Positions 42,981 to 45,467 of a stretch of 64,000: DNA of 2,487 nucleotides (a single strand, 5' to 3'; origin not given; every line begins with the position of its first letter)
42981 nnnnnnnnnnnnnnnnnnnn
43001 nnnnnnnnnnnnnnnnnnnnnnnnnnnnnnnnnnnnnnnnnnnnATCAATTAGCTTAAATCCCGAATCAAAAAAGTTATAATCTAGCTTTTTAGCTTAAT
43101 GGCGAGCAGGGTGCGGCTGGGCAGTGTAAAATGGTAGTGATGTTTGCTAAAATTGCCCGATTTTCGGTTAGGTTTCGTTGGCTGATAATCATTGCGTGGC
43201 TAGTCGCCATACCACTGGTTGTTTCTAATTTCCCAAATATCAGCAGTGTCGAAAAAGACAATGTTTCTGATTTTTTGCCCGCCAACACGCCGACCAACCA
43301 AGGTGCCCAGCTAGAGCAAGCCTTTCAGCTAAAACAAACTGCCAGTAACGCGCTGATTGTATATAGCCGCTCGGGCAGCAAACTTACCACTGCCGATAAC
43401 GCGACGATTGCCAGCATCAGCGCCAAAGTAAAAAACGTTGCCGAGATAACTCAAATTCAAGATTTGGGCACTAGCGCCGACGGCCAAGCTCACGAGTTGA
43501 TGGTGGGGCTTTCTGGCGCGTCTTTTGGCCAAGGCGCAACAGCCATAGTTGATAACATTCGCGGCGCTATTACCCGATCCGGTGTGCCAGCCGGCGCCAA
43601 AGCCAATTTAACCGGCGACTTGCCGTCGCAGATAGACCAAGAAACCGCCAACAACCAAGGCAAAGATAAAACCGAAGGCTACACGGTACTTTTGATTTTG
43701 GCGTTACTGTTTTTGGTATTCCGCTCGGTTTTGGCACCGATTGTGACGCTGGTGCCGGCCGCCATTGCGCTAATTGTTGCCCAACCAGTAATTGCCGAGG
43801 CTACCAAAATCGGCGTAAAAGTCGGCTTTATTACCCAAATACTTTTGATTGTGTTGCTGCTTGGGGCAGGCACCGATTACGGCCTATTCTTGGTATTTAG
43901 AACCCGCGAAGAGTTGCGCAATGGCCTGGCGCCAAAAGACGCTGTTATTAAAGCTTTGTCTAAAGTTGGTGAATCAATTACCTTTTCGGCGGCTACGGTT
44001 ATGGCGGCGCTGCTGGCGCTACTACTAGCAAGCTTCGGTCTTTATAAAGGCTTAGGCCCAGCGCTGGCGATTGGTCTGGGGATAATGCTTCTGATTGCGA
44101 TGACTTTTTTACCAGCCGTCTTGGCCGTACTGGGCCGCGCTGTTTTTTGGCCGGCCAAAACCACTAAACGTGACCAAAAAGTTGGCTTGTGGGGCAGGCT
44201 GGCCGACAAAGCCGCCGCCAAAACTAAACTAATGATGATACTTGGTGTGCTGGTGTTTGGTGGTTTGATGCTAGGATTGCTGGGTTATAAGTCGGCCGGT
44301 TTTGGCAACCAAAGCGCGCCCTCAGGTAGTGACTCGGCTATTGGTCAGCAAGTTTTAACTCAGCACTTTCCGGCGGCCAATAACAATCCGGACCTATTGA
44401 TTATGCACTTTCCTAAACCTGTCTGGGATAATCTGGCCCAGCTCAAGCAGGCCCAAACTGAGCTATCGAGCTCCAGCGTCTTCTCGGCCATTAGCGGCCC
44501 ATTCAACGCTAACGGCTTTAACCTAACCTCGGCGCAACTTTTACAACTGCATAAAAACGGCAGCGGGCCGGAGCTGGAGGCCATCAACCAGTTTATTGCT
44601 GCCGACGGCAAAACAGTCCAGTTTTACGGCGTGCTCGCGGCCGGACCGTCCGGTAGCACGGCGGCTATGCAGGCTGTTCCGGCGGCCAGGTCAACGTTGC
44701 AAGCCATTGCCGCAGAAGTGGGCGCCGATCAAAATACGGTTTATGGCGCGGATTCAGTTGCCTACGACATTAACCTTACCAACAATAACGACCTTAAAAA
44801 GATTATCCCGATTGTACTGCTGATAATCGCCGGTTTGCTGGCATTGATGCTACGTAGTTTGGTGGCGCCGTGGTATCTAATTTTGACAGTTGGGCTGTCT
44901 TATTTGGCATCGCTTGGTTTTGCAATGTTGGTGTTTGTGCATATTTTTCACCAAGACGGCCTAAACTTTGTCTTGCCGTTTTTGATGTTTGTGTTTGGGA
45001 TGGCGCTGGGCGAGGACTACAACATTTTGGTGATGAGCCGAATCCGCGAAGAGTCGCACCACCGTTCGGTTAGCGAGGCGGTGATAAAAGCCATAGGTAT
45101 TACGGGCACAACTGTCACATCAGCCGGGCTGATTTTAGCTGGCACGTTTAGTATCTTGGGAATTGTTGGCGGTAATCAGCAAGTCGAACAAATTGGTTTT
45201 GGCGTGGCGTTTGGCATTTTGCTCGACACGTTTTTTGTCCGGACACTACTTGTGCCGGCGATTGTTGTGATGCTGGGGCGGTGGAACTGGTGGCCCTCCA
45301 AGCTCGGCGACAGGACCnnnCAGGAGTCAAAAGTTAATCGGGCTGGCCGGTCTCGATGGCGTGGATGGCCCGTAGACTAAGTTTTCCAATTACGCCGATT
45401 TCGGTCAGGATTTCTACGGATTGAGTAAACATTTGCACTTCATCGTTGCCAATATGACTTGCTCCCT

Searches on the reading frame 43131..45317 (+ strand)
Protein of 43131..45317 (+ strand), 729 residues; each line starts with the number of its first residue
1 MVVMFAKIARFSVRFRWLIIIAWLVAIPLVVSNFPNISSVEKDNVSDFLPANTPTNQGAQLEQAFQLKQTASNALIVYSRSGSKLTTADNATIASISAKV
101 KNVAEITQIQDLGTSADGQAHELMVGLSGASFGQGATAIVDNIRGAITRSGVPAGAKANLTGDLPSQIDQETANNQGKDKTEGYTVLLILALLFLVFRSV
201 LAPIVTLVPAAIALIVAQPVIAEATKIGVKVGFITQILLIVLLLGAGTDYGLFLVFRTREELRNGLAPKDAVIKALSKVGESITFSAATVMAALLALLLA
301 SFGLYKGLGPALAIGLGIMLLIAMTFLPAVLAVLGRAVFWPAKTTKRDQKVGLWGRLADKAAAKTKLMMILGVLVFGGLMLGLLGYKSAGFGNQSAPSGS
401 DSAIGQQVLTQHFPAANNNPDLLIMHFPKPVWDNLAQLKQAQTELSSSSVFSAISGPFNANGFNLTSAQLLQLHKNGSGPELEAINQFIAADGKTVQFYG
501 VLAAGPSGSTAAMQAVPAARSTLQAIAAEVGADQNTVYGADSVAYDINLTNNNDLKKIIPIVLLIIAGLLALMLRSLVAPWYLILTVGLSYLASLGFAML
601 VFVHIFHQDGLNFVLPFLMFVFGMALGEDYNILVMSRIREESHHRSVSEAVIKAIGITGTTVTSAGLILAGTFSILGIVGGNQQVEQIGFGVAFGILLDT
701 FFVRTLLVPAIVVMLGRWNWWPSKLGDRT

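Call 58: search_protein_families(library=pfam, proteins=[window:43131-45317:+], max_evalue=0.00001)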
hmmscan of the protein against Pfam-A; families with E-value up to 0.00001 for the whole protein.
window:43131-45317:+ (729 aa): 1 family
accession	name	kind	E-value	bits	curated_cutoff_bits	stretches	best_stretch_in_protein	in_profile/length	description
PF03176.21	MMPL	-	8e-110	367.3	20.5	2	49-359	3-324/333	MMPL family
